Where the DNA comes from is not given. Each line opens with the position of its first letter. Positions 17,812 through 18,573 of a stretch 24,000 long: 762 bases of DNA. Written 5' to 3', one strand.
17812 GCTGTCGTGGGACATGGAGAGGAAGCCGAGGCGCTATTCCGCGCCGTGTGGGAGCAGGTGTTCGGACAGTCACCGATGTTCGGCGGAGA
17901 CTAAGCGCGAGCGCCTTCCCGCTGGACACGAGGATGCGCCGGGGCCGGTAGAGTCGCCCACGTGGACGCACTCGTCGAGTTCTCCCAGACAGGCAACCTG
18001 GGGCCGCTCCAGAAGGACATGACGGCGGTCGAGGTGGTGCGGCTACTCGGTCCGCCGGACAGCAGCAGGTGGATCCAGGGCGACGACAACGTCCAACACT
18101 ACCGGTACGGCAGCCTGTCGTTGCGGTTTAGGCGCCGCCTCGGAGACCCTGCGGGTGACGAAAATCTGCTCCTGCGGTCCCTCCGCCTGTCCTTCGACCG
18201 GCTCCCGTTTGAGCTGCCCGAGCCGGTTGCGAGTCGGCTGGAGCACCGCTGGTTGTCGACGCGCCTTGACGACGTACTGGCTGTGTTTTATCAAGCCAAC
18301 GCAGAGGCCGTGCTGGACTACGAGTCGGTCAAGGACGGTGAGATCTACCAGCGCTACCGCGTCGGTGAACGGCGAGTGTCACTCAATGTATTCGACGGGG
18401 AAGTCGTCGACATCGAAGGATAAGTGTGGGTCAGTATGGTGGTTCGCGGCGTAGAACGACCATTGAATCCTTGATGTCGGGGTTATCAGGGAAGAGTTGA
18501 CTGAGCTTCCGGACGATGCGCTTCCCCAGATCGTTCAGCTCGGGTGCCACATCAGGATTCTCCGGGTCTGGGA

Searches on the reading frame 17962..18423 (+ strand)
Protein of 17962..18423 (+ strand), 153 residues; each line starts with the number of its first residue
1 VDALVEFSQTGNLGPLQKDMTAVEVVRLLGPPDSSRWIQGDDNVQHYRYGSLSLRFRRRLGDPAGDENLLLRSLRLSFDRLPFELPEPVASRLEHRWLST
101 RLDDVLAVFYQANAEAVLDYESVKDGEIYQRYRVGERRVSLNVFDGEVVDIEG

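Call 7: search_protein_families(library=pfam, proteins=[window:17962-18423:+], max_evalue=0.01)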
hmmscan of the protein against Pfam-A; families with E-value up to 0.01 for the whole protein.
window:17962-18423:+ (153 aa): 0 families

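Call 71: find_encoding_contigs(protein=window:17962-18423:+, flank=10000, max_places=4)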
Protein window:17962-18423:+ (153 aa): no gene with exactly this product is on record in the collection.

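Call 75: search_protein_families(library=pfam, proteins=[window:17962-18423:+], max_evalue=1)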
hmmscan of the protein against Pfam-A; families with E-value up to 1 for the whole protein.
window:17962-18423:+ (153 aa): 0 families
